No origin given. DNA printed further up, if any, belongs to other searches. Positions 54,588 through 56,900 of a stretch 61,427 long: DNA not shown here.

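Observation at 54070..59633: Strongly signalled two-gene module: a 1632-aa multidomain protein with no T9SS tail, coupled to a small T9SS-tailed partner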

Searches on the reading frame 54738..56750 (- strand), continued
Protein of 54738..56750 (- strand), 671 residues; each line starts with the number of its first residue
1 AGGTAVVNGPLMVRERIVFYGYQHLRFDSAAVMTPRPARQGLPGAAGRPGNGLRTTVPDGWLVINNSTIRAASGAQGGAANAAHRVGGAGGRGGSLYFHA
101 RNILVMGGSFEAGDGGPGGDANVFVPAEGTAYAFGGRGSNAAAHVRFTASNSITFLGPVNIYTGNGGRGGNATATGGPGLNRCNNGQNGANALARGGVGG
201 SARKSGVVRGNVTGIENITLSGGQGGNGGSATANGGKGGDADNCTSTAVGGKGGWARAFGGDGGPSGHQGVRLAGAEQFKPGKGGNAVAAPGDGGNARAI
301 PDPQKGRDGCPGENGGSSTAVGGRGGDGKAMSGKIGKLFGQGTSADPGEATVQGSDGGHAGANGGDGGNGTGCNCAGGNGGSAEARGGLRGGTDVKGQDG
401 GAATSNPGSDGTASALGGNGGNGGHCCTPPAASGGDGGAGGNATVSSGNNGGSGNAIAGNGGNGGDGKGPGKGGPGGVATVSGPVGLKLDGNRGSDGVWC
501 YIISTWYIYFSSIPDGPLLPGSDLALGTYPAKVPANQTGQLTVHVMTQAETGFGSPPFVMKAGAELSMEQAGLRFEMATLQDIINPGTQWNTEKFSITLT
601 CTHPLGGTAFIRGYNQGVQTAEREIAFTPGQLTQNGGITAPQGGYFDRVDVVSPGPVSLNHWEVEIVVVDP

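Call 68: predict_structure(alignment_id=A5)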
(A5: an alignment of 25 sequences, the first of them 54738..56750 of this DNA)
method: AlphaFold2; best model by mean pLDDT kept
length: 671 residues; sequences in the alignment: 25
mean_pLDDT: 91.0   pTM: 0.68
mean pLDDT of the five models: 91.0, 90.8, 90.3, 88.5, 88.0
residues with pLDDT >= 90: 473; 70-90: 177; 50-70: 20; < 50: 1
segments of 3 or more residues with pLDDT < 50: none
pLDDT, mean of each block of 10 residues (from residue 1): 78 66 83 85 90 84 93 93 86 93 94 96 94 97 92 95 96 97 95 98 90 93 96 98 95 98 94 90 97 97 95 96 97 94 90 96 96 91 96 94 94 96 79 86 92 92 88 95 85 90 84 89 92 87 93 89 91 92 77 92 85 94 89 89 86 92 88 58
secondary structure, 60 per line:
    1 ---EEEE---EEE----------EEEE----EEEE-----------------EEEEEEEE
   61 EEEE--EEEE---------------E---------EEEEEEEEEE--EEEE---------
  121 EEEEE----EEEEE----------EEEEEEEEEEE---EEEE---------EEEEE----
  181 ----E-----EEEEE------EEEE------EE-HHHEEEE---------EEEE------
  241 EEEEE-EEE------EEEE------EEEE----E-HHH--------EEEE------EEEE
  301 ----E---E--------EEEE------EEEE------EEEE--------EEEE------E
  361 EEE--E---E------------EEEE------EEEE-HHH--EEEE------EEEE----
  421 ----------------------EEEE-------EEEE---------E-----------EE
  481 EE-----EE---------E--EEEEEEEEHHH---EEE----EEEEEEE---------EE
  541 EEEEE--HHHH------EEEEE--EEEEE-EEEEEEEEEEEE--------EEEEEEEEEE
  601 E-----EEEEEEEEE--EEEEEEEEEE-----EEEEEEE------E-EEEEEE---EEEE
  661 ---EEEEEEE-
elements in order: E4-7 E11-13 E24-27 E32-35 E53-64 E67-70 E96-105 E108-111 E121-125 E130-134 E145-155 E159-162 E172-176 E191-195 E202-205 E218-221 E231-234 E241-245 E247-249 E256-259 E266-269 E287-290 E297-300 E318-321 E328-331 E338-341 E350-353 E360-363 E383-386 E393-396 E403-406 E413-416 E443-446 E454-457 E479-482 E502-509 E516-518 E523-529 E539-545 H548-551 E558-562 E565-569 E571-582 E591-601 E607-615 E618-627 E633-639 E648-653 E657-660 E664-670
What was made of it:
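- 55284..56636 (-): Glycine-rich β-solenoid (aa ~1000-1450). 31% Gly, 19 GGxGG motifs, conserved cysteines. AF2 block pLDDT 90-98, with 4-residue strands about every 10 residues (call 68).
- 54738..55283 (-): C-terminal jelly-roll domain (aa ~1451-1632) ending ............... AF2 all-β, block pLDDT ~85-94 (call 68).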

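Call 72: fold_search(model_id=the predicted structure, library=pdb)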
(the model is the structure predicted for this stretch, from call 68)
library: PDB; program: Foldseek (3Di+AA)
matches with E <= 10: 1479; with E <= 0.001: 3
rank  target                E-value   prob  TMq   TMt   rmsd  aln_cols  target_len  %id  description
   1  8iq5_D                8.0e-04  0.51  0.12  0.14  37.9       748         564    9  Crystal structure of trimeric K2-2 TSP (released 2024-02-21)
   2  2xon_L                8.4e-04  1.00  0.10  0.35  13.2       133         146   11  Structure of TmCBM61 in complex with beta-1,4-galactotriose at 1.4 A resolution (released 2010-09-08)
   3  1wcu                  9.7e-04  1.00  0.12  0.39  10.1       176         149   12  CBM29_1, A Family 29 Carbohydrate Binding Module from Piromyces equi (released 2005-03-31)
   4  8x8h_A                1.4e-03  1.00  0.14  0.53   6.6       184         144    9  A carbohydrate binding domain of a putative pectate lyase (released 2024-12-04)
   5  1w8w_B                1.6e-03  1.00  0.14  0.51   6.4       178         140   11  CBM29-2 mutant Y46A: Probing the Mechanism of Ligand Recognition by Family 29 Carbohydrate Binding Modules (released 2005-03-22)
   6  7xyc_A                1.6e-03  0.25  0.10  0.12  40.8       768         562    8  CryoEM structure of Klebsiella phage Kp7 type II tail fiber gp52 in vitro (released 2023-06-07)
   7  8iqe_D                1.6e-03  0.30  0.11  0.13  38.0       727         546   10  Crystal structure of tetrameric K2-2 TSP (released 2024-02-21)
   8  1gwk_A                1.8e-03  1.00  0.13  0.44   9.0       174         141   12  Carbohydrate binding module family29 (released 2003-03-20)
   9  2xom_A                1.8e-03  1.00  0.09  0.34  13.4       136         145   12  Atomic resolution structure of TmCBM61 in complex with beta-1,4- galactotriose (released 2010-09-08)
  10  8a28_A                2.0e-03  0.97  0.10  0.15  10.7       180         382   12  Structure of the astacin zymogen of LAST-MAM from Limulus polyphemus (released 2022-10-19)
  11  7vyv_A                2.0e-03  0.33  0.12  0.11  39.2       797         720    7  Cryo-EM structure of Depo32, a Klebsiella phage depolymerase targets the K2 serotype K. pneumoniae (released 2023-08-30)
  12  1w9f_A                2.1e-03  1.00  0.13  0.47   6.8       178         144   10  CBM29-2 mutant R112A: Probing the Mechanism of Ligand Recognition by Family 29 Carbohydrate Binding Modules (released 2005-03-22)
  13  1w8u_A                2.2e-03  1.00  0.14  0.51   6.6       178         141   10  CBM29-2 mutant D83A complexed with mannohexaose: Probing the Mechanism of Ligand Recognition by Family 29 Carbohydrate (released 2005-03-22)
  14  1gui_A                2.4e-03  1.00  0.12  0.40   6.1       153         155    8  CBM4 structure and function (released 2002-09-26)
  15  1w8z_A                2.8e-03  1.00  0.14  0.50   6.4       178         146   10  CBM29-2 mutant K85A: Probing the Mechanism of Ligand Recognition by Family 29 Carbohydrate Binding Modules (released 2005-03-22)
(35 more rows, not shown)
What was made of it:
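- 54738..55283 (-): Foldseek matches to CBM29, CBM61, CBM4, CBM6 and CBM32 at prob 1.0, E ~1e-3, TM ~0.5 (call 72).
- Closest known: β-jelly-roll carbohydrate-binding modules. Same: The predicted fold of the C-terminal domain matches them (call 72).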

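Call 79: fold_search(model_id=the predicted structure, library=viral)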
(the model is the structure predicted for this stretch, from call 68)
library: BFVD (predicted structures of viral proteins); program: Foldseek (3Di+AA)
matches with E <= 10: 1726; with E <= 0.001: 18
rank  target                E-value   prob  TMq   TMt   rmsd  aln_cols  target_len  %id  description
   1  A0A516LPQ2            7.8e-06  0.97  0.13  0.13  36.9       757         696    9  (no name in the UniProt tables at hand)
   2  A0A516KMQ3            3.2e-05  0.54  0.09  0.11  39.5       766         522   10  Putative pectate lyase protein [Bacillus phage vB_BmeM-Goe8]
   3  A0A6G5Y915            3.6e-05  0.90  0.13  0.12  36.7       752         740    7  (no name in the UniProt tables at hand)
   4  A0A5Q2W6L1            2.0e-04  0.75  0.13  0.13  35.4       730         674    6  (no name in the UniProt tables at hand)
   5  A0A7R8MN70            3.3e-04  0.33  0.10  0.09  36.3       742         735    8  (no name in the UniProt tables at hand)
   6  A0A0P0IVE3            3.5e-04  0.60  0.13  0.13  37.7       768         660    8  Uncharacterized protein [Klebsiella phage Kp2]
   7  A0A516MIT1            3.6e-04  0.85  0.13  0.19  39.6       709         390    8  (no name in the UniProt tables at hand)
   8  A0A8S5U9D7            4.0e-04  1.00  0.11  0.08  13.7       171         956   11  Uncharacterized protein [Siphoviridae sp. ct7aK2]
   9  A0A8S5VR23            4.2e-04  1.00  0.12  0.48  10.6       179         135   12  (no name in the UniProt tables at hand)
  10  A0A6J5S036            4.4e-04  0.54  0.12  0.14  32.5       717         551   10  Pectate lyase superfamily protein [uncultured Caudovirales phage]
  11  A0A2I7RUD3            4.4e-04  0.35  0.10  0.08  41.2       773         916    8  (no name in the UniProt tables at hand)
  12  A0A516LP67            4.6e-04  0.54  0.11  0.10  43.5       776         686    8  (no name in the UniProt tables at hand)
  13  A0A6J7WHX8            5.3e-04  0.23  0.11  0.10  35.6       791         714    7  Pectate lyase superfamily protein [uncultured Caudovirales phage]
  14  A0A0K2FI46            5.6e-04  0.63  0.13  0.12  34.6       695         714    9  Uncharacterized protein [Achromobacter phage phiAxp-3]
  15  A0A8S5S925            6.1e-04  1.00  0.12  0.44  10.5       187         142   12  BclA protein [Phage sp. ctGns7]
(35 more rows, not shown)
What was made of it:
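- Closest known: N-terminally anchored surface fibres with a distal tip domain: RTX adhesins. Same: A BclA-type jelly-roll appears among the weak viral-library matches (call 79).
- The C-terminal region is a confident solenoid plus jelly-roll (pLDDT 91) that resembles CBMs and the tips of phage fibres (calls 68, 72, 79). There is weak structural resemblance of the solenoid to phage depolymerase tailspikes (calls 72, 79).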

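Call 80: list_cluster_members(proteins=[L006:12854-13522:+, L008:12683-13312:+, L011:9636-10286:+, L019:6510-7172:+, L021:1543-2190:+, L024:6542-7174:+, L026:6560-7210:+, L028:4612-5265:+, L028:4534-5265:+, L019:6543-7172:+])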
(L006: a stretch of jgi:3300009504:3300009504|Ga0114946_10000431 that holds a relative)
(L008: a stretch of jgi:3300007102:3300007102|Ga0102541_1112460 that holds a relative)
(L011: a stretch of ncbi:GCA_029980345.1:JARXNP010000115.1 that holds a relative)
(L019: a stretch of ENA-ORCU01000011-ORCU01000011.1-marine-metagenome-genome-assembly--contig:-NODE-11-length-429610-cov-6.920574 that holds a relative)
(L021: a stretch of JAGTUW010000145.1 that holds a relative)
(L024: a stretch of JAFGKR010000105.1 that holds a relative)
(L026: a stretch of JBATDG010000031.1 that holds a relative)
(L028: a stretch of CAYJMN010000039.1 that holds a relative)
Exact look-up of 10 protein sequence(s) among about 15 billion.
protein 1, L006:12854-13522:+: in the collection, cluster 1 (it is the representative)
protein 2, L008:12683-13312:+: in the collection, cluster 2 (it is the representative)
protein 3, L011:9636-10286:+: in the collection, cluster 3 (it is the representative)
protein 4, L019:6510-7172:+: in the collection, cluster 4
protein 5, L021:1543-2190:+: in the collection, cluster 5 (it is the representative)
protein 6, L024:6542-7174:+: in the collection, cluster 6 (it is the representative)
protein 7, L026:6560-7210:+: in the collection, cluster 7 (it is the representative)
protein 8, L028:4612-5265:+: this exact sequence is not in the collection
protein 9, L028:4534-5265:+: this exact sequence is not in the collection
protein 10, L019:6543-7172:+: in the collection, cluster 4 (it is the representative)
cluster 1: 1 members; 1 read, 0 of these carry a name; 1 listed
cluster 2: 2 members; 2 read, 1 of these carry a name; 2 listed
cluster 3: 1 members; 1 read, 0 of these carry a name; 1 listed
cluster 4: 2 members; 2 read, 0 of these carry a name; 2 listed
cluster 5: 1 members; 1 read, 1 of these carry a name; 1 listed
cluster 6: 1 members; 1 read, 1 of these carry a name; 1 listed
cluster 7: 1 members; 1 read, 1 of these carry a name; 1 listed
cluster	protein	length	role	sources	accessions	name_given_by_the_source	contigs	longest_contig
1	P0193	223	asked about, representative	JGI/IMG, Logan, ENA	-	-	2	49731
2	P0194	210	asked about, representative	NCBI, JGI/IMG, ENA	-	-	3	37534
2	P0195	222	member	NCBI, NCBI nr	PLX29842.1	MAG: hypothetical protein C0600_08600 [Ignavibacteria bacterium]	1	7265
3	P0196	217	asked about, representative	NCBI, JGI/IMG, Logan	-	-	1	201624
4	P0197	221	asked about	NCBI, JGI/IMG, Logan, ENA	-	-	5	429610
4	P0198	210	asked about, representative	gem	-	-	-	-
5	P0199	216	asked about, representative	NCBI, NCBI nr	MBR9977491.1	MAG: T9SS type A sorting domain-containing protein [Bacteroidetes bacterium] | T9SS type A sorting domain-containing protein [Bacteroidota bacterium]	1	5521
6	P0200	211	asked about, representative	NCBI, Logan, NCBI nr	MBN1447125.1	MAG: T9SS type A sorting domain-containing protein [Bacteroidetes bacterium] | T9SS type A sorting domain-containing protein [Bacteroidota bacterium]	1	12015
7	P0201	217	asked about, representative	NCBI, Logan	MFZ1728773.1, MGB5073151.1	MAG: T9SS type A sorting domain-containing protein [Bacteroidota bacterium]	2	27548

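Call 90: search_solved_structures(query=A5, max_evalue=1)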
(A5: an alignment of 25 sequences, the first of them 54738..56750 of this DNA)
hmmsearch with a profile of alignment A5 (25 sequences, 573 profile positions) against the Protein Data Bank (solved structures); distinct sequences matched with E-value up to 1: 0.
